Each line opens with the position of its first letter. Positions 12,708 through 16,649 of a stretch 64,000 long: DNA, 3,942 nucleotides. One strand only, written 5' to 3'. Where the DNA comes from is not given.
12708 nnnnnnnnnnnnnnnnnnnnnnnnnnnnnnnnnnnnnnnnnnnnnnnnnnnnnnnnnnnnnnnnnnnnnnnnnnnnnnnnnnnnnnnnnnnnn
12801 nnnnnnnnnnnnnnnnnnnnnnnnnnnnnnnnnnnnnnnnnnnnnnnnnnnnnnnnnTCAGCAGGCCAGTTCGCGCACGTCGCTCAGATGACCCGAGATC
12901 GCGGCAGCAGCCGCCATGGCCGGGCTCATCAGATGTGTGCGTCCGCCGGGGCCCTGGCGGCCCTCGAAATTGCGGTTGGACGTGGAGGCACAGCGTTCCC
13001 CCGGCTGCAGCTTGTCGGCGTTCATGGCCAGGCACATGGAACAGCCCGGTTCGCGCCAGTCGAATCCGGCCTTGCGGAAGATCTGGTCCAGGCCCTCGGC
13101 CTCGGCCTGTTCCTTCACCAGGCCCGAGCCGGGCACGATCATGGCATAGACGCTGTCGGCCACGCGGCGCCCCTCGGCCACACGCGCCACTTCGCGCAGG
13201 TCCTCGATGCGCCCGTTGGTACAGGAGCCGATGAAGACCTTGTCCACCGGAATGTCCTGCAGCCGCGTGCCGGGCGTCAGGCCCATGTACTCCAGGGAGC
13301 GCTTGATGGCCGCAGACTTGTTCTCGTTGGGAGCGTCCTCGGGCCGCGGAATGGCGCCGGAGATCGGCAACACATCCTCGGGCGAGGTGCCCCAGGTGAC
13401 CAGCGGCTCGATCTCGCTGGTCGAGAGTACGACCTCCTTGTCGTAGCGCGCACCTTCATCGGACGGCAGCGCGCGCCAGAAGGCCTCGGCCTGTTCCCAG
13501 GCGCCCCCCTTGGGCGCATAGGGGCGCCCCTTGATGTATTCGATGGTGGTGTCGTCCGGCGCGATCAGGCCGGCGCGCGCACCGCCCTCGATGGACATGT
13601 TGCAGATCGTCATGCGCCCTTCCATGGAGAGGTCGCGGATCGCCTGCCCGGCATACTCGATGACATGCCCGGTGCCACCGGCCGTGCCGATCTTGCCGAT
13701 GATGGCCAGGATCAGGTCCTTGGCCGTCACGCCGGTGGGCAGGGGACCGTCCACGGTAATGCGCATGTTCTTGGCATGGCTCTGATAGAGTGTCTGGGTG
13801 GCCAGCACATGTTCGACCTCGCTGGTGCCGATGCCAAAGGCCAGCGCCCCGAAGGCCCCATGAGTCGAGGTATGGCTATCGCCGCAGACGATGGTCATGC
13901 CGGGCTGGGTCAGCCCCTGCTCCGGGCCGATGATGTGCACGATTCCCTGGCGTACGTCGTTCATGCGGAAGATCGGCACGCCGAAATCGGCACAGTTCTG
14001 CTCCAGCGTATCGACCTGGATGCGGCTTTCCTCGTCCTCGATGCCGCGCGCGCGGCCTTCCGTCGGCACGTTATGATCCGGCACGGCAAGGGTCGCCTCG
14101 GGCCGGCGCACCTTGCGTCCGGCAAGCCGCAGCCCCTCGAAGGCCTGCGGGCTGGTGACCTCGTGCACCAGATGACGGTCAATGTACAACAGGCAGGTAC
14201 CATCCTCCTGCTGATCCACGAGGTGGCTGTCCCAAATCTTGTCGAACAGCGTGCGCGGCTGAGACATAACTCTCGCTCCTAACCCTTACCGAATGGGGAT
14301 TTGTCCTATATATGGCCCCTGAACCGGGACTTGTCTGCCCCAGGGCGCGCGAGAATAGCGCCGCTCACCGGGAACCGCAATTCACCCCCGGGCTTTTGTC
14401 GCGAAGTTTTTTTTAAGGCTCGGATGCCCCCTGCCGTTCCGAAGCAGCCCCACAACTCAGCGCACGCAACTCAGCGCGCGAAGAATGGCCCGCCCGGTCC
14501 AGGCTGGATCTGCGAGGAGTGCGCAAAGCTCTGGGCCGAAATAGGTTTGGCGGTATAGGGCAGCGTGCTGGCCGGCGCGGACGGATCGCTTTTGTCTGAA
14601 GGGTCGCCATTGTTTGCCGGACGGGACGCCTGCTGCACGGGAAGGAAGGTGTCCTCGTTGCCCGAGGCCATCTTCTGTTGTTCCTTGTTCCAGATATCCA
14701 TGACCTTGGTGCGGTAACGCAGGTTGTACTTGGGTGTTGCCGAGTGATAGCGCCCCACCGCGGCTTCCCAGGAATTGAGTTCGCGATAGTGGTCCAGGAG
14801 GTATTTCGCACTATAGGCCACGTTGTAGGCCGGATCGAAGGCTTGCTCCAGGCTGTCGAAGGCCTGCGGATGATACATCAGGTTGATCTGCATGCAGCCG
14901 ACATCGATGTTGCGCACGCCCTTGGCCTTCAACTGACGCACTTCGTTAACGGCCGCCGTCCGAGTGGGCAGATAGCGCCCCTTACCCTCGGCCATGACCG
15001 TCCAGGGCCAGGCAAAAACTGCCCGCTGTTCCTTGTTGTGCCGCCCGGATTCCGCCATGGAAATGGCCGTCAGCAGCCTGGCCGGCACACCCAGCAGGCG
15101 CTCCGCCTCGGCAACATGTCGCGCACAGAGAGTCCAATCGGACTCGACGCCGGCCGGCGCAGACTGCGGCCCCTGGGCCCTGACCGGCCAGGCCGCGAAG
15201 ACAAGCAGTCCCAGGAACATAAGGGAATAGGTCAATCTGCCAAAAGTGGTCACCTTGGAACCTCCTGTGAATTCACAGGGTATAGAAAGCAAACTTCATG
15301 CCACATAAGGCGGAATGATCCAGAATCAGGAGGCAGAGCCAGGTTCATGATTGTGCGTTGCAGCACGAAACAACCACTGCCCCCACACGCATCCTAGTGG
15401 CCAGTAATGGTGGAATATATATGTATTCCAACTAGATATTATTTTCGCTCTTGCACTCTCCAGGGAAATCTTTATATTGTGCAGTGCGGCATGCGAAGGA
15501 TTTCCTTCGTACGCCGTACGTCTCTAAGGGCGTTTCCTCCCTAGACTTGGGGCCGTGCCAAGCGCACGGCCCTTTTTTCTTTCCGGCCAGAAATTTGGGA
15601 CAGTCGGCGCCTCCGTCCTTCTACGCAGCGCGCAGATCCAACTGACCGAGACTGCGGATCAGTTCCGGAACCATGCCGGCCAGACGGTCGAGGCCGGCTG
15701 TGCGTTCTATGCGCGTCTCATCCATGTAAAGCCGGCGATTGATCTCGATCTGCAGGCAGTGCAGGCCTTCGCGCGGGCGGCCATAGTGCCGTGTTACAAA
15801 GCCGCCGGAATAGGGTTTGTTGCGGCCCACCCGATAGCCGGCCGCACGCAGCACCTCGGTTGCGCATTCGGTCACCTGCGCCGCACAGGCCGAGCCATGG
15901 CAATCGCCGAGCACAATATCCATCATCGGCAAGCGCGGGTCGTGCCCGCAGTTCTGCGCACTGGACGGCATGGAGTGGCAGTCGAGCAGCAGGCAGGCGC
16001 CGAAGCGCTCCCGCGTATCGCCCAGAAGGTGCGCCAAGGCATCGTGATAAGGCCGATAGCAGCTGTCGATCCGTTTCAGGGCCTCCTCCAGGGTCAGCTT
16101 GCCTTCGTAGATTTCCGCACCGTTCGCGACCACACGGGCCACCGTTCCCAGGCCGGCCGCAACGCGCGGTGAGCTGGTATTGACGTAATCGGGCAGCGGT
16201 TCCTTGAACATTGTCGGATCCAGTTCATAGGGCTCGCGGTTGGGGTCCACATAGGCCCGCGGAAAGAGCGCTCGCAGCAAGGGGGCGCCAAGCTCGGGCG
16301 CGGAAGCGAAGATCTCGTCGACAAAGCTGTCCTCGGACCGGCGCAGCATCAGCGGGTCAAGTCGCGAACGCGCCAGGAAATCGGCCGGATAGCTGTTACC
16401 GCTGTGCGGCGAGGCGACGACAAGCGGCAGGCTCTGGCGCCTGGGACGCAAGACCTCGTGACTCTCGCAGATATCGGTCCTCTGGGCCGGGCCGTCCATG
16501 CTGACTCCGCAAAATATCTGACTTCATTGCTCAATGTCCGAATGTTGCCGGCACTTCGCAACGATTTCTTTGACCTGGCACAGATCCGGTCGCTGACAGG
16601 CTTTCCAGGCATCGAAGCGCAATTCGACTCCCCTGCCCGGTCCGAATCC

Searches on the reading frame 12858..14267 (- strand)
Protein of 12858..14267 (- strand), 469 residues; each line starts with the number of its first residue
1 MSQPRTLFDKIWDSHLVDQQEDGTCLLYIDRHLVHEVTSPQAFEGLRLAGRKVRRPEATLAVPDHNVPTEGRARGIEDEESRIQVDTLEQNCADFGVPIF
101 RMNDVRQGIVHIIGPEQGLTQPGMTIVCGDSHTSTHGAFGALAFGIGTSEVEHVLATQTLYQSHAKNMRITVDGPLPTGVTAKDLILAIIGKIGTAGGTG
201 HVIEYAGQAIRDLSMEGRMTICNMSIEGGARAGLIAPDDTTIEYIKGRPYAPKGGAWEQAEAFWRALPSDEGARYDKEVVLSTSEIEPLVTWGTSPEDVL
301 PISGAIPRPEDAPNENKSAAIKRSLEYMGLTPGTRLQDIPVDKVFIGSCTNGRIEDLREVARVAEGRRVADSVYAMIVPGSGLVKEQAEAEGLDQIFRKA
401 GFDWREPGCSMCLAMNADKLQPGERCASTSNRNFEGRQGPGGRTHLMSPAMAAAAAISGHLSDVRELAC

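Call 45: search_protein_families(library=pfam, proteins=[window:12858-14267:-], max_evalue=0.0001)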
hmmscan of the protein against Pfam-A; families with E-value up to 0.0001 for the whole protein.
window:12858-14267:- (469 aa): 1 family
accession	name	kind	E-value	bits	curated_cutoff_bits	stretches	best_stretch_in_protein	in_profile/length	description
PF00330.25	Aconitase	-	2.2e-186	620.8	28.7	1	9-459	1-463/463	Aconitase family (aconitate hydratase)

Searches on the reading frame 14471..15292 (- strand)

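Call 45: search_protein_families(library=pfam, proteins=[window:14471-15292:-], max_evalue=0.0001)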
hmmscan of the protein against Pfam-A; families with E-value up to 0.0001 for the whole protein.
window:14471-15292:- (273 aa): 1 family
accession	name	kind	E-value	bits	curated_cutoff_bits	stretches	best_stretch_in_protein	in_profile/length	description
PF01464.25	SLT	-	2.5e-06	27.5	21.3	1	62-184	5-96/117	Transglycosylase SLT domain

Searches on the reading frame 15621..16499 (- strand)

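Call 45: search_protein_families(library=pfam, proteins=[window:15621-16499:-], max_evalue=0.0001)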
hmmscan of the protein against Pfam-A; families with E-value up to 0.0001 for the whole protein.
window:15621-16499:- (292 aa): 1 family
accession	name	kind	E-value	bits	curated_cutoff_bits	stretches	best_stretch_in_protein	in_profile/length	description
PF05013.17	FGase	-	6.3e-78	262.3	28.9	1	25-259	2-219/219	N-formylglutamate amidohydrolase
